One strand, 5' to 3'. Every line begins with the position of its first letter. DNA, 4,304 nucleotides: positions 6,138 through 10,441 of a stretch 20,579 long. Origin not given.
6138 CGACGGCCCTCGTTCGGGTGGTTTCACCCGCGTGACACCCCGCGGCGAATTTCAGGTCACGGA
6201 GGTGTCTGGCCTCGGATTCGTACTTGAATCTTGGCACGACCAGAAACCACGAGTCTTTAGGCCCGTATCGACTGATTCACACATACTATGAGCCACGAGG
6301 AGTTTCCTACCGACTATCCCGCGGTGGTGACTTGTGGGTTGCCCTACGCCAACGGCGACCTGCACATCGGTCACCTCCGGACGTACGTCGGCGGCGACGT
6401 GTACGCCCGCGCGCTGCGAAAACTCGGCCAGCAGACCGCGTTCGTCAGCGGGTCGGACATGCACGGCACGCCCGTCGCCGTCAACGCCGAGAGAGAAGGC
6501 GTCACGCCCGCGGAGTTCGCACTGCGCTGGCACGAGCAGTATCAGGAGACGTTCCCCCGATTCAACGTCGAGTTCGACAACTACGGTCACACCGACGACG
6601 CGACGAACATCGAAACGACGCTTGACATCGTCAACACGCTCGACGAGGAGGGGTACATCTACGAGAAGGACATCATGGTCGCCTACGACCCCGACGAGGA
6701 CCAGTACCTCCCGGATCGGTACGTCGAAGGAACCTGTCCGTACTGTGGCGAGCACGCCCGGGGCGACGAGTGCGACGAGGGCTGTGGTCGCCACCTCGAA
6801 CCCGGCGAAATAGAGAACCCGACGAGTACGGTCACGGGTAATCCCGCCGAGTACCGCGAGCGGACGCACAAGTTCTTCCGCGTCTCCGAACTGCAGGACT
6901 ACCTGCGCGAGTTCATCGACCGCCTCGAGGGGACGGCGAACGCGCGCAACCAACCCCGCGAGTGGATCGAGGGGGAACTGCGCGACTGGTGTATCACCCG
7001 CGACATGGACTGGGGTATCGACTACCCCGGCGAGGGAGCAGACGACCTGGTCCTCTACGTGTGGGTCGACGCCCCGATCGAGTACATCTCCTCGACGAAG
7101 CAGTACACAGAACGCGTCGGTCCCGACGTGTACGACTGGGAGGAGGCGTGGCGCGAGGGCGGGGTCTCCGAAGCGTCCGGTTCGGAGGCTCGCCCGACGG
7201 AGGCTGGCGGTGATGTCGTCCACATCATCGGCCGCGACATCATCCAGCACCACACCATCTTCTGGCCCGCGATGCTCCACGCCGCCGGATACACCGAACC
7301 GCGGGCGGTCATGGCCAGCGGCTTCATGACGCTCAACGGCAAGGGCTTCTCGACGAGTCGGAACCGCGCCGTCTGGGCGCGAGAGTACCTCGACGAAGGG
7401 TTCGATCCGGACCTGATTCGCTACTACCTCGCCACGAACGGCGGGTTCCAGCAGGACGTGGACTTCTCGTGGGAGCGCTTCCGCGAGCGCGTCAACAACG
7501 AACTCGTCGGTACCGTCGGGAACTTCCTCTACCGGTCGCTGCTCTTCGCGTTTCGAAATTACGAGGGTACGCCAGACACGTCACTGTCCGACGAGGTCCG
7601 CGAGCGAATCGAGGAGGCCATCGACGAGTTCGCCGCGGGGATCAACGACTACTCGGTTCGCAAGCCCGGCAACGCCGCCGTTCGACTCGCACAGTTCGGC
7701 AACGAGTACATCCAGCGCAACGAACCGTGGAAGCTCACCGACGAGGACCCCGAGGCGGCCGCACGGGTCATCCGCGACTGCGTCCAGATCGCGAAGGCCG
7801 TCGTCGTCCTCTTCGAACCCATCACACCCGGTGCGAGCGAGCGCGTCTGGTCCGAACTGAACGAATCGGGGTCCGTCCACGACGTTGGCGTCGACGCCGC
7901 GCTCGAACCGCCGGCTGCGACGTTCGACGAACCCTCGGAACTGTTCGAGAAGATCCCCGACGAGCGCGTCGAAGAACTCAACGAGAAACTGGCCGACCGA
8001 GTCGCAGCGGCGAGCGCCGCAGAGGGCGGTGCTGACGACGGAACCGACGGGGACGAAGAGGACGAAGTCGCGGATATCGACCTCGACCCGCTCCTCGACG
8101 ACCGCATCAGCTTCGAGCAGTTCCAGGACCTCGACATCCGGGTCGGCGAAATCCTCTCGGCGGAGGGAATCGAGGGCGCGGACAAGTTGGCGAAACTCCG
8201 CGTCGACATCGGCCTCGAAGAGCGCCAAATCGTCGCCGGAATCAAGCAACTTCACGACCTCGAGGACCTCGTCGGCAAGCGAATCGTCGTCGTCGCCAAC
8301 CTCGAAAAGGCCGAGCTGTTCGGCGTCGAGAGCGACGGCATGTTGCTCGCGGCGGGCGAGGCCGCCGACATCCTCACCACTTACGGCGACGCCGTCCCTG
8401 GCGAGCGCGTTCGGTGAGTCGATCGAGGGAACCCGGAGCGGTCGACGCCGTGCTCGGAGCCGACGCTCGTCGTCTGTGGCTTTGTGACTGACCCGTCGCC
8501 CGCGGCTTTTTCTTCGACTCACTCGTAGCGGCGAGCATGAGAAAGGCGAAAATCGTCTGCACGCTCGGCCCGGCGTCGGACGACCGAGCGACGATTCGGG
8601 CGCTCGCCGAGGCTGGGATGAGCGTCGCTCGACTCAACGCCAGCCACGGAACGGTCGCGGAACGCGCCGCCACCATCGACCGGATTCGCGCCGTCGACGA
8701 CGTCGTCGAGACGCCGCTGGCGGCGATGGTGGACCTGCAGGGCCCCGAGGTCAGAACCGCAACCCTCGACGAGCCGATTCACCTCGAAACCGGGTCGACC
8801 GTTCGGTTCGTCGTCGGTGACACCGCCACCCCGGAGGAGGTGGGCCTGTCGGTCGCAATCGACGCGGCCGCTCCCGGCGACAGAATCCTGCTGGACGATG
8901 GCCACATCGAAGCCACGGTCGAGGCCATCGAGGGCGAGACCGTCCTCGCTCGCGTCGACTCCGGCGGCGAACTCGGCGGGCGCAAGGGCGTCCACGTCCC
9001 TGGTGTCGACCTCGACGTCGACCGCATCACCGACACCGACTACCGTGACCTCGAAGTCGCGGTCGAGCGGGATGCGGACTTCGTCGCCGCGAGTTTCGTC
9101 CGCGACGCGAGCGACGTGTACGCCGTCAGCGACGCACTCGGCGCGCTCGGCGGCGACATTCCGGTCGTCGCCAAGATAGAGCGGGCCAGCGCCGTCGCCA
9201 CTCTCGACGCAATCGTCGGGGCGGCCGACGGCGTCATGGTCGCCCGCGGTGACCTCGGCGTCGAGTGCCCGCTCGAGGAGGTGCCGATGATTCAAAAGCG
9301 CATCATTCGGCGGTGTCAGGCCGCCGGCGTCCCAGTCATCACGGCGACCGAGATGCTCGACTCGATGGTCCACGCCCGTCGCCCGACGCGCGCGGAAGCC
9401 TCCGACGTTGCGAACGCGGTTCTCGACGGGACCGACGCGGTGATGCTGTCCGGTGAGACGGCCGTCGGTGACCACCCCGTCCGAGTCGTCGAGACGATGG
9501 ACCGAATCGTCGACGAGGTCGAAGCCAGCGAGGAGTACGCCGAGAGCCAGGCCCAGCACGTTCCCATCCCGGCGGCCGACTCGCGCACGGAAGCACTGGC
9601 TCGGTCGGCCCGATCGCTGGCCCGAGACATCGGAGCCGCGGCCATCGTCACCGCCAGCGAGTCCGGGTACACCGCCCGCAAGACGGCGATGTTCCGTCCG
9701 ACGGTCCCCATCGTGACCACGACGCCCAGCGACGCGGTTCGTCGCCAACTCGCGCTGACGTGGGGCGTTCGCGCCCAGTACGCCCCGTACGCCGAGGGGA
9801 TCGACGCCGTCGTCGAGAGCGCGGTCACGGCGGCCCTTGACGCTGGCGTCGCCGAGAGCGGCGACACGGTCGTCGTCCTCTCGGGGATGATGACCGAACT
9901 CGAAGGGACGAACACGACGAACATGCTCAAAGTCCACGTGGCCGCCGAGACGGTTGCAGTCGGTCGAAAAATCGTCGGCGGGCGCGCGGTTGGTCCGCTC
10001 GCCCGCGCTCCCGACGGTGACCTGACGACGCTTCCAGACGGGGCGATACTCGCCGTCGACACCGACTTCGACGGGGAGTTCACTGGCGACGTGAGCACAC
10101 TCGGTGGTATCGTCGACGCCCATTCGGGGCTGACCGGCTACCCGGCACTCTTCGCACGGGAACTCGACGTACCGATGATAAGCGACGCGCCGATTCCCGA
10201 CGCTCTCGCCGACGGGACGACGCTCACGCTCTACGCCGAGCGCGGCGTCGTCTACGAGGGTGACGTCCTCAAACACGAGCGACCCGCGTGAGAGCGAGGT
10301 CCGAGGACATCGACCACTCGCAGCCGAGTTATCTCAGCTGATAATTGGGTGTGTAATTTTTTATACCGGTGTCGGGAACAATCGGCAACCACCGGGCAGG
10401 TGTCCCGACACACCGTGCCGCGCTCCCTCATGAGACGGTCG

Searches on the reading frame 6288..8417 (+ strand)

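Call 9: search_protein_families(library=pfam, proteins=[window:6288-8417:+], max_evalue=0.001)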
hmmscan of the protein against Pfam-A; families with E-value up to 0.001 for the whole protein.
window:6288-8417:+ (709 aa): 6 families
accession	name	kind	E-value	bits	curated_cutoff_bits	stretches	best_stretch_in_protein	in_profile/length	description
PF09334.17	tRNA-synt_1g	-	3.9e-144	480.7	20.1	1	13-417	2-390/391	tRNA synthetases class I (M)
PF01588.26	tRNA_bind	-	3.7e-24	85.1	27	1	617-706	1-95/96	Putative tRNA binding domain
PF19303.5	Anticodon_3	-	1.4e-17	64.4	23.5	1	433-569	10-148/152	Anticodon binding domain of methionyl tRNA ligase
PF00133.28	tRNA-synt_1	-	6e-15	55.3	22.7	1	14-246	27-243/414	tRNA synthetases class I (I, L, M and V)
PF01406.26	tRNA-synt_1e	-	3.2e-11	43.6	27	1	15-134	14-132/301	tRNA synthetases class I (C) catalytic domain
PF08264.19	Anticodon_1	-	1.9e-06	28.2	25.1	1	438-534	5-103/148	Anticodon-binding domain of tRNA ligase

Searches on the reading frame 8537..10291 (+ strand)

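Call 9: search_protein_families(library=pfam, proteins=[window:8537-10291:+], max_evalue=0.001)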
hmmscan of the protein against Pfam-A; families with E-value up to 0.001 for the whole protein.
window:8537-10291:+ (584 aa): 3 families
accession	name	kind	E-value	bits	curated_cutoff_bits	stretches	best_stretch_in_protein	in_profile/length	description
PF00224.27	PK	-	8.1e-103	344.4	30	1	1-318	1-328/328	Pyruvate kinase, barrel domain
PF02887.21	PK_C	-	1.6e-31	109.2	28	1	352-467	1-114/114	Pyruvate kinase, alpha/beta domain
PF00391.29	PEP-utilizers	-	2e-05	24.6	23.1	1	500-570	2-72/72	PEP-utilising enzyme, mobile domain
